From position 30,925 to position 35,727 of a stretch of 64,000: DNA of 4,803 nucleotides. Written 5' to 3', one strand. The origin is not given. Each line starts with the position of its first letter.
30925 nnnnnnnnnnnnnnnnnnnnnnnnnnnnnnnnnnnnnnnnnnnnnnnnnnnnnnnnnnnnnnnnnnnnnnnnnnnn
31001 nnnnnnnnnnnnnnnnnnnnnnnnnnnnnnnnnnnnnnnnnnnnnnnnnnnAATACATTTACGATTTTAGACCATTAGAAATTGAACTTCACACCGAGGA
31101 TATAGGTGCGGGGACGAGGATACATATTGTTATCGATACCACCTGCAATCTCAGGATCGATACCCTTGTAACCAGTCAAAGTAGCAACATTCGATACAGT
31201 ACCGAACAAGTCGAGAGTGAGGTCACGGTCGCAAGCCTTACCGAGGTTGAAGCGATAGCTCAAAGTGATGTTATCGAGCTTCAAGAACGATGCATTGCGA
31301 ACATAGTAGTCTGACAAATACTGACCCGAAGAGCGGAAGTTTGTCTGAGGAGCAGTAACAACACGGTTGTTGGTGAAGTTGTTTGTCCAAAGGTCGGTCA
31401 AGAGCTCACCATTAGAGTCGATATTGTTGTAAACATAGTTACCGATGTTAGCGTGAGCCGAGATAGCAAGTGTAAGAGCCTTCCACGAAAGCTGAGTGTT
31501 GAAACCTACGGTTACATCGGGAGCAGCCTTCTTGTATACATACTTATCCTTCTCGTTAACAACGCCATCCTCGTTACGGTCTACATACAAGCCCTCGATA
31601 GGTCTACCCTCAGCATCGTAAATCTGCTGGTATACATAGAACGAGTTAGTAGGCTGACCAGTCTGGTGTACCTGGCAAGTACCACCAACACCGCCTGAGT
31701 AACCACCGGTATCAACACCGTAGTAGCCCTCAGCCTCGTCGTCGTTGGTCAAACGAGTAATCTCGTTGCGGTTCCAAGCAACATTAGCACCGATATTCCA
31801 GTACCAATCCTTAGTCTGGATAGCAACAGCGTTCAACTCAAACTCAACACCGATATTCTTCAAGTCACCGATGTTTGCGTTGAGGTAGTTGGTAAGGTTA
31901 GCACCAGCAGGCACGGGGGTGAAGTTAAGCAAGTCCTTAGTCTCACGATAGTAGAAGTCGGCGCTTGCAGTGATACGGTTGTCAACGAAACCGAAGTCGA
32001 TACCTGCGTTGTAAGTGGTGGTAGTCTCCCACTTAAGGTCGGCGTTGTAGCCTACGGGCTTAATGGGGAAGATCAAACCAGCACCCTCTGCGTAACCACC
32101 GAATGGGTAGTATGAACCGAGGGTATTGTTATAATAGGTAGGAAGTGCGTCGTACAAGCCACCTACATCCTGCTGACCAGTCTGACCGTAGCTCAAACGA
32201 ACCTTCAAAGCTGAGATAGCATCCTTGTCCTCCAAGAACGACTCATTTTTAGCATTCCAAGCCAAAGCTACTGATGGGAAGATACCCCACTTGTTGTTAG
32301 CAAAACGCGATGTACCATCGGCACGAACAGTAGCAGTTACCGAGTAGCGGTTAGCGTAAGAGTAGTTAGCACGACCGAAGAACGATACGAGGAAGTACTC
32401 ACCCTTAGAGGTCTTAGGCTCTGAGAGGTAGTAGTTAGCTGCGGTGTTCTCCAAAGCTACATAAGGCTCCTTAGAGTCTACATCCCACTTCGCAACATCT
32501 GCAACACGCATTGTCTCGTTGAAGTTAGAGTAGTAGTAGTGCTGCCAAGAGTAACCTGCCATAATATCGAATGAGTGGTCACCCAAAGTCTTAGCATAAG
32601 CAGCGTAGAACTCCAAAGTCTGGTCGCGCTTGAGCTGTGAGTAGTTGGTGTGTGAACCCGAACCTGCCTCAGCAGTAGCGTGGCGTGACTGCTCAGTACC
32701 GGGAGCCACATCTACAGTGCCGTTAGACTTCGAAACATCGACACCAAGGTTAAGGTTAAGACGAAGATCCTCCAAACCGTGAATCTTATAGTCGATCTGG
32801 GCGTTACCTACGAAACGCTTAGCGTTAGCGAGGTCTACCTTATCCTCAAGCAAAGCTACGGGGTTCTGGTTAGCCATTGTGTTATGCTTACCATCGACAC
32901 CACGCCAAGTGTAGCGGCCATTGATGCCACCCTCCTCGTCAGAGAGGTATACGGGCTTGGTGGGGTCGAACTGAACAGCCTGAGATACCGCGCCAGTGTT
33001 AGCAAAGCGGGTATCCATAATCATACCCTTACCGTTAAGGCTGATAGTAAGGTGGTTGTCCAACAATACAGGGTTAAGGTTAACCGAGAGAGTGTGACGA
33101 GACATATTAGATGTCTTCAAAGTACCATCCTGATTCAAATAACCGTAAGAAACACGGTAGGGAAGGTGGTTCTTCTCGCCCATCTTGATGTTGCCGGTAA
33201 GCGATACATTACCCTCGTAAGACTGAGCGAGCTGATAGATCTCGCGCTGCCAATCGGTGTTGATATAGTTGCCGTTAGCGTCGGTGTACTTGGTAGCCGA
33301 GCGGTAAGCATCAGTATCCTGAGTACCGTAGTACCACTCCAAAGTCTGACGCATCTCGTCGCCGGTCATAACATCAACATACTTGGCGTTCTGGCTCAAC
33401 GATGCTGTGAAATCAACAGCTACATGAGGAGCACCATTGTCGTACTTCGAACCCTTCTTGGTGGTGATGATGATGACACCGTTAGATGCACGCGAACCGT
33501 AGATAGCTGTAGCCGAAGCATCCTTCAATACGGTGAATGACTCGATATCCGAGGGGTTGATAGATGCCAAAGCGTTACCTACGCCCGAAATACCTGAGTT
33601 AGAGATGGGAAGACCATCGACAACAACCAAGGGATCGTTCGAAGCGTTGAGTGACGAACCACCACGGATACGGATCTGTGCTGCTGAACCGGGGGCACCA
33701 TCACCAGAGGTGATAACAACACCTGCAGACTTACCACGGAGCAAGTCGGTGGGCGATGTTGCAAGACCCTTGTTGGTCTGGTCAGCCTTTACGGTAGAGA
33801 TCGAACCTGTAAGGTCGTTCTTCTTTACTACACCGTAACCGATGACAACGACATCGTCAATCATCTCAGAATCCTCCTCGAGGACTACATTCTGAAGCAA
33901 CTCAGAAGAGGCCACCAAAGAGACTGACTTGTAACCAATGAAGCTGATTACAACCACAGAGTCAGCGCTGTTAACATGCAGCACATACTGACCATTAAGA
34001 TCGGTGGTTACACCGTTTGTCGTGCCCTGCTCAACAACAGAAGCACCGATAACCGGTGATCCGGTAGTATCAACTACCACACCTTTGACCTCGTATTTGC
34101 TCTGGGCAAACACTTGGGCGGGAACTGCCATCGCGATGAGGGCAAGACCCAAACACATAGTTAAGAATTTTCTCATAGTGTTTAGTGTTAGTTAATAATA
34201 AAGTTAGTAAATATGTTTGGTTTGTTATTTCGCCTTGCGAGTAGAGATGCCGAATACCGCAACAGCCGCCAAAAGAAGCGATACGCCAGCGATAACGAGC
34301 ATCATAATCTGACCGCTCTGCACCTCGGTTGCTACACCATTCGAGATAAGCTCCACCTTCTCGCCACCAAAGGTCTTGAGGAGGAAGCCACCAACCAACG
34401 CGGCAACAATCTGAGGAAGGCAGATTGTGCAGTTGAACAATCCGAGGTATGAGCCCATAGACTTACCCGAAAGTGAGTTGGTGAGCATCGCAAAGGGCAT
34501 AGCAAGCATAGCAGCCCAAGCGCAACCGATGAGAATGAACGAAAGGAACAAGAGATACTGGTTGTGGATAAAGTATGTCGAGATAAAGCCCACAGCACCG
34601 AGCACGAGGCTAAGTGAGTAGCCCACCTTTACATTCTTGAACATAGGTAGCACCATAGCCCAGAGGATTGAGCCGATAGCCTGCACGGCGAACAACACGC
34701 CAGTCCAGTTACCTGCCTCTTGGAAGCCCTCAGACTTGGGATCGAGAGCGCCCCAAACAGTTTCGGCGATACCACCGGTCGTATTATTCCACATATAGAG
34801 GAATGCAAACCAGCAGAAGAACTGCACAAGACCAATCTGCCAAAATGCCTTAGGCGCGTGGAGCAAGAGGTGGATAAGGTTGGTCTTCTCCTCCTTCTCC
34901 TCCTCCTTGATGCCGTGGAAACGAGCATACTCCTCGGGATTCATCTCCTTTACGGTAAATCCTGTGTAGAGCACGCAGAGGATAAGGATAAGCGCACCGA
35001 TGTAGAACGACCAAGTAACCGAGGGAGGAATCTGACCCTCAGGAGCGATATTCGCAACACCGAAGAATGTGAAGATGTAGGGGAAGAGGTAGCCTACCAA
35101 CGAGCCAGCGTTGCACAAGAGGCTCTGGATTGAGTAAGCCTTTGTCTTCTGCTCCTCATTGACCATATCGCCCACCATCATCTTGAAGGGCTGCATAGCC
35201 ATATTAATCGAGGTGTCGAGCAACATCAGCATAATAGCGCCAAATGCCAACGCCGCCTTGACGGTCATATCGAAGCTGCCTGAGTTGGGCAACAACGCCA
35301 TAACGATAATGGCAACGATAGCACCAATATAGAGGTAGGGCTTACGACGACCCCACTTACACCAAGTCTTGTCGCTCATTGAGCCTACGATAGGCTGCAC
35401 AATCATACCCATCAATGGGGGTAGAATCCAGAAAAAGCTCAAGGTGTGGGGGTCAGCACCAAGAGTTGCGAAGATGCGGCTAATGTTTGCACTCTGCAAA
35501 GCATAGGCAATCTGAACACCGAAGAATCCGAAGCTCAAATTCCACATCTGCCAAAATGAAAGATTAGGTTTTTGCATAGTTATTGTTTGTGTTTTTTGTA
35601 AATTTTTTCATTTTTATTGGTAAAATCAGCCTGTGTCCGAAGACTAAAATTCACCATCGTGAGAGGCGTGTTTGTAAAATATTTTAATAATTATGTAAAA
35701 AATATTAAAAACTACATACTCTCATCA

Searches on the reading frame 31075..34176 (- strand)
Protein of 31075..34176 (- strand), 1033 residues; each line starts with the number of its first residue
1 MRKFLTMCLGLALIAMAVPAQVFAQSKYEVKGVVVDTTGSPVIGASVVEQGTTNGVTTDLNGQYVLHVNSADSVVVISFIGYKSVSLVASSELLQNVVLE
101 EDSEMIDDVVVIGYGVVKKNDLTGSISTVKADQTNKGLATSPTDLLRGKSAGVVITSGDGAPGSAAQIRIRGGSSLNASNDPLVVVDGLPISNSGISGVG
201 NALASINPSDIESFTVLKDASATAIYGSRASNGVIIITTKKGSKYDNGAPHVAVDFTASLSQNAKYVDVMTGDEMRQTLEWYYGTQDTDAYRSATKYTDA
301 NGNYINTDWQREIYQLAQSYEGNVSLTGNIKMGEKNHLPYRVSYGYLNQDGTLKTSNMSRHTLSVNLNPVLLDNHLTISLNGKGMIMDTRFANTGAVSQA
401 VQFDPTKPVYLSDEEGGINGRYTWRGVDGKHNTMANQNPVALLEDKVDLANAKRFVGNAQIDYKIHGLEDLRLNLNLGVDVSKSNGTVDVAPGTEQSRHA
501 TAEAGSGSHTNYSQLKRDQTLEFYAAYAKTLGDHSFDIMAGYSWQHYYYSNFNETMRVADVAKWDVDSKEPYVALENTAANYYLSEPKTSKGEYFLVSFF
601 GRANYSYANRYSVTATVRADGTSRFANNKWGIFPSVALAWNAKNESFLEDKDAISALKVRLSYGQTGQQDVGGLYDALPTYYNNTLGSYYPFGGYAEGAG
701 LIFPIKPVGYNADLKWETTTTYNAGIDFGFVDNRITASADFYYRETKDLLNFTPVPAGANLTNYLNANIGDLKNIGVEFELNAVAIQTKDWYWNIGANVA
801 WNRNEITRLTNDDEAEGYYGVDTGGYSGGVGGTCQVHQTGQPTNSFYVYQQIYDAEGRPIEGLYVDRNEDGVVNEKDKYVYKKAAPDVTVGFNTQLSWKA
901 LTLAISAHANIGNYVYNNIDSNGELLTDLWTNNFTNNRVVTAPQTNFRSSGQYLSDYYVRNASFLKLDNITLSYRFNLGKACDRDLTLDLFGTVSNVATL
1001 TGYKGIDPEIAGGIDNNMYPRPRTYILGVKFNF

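Call 36: search_protein_families(library=pfam, proteins=[window:31075-34176:-], max_evalue=0.00001)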
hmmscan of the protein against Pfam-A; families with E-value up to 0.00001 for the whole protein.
window:31075-34176:- (1033 aa): 4 families
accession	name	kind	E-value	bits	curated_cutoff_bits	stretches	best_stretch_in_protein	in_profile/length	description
PF07715.20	Plug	-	2.1e-20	73.6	23.9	1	119-234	2-107/107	TonB-dependent Receptor Plug Domain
PF00593.30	TonB_dep_Rec_b-barrel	-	6.8e-18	66.2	27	1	420-987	17-428/436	TonB dependent receptor-like, beta-barrel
PF13715.12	CarbopepD_reg_2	-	3.7e-16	59.4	32.2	1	30-111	1-88/88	CarboxypepD_reg-like domain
PF13620.12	CarboxypepD_reg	-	1.3e-09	38.7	32.3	1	30-87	2-64/82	Carboxypeptidase regulatory-like domain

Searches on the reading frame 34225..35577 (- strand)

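Call 36: search_protein_families(library=pfam, proteins=[window:34225-35577:-], max_evalue=0.00001)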
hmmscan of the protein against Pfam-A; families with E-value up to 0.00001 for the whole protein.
window:34225-35577:- (450 aa): 2 families
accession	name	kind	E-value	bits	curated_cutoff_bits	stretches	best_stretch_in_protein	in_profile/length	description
PF07690.21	MFS_1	-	2.3e-23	83.1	33.4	2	14-262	1-220/347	Major Facilitator Superfamily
PF13347.12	MFS_2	-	4.1e-16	59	27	1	38-444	27-420/427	MFS/sugar transport protein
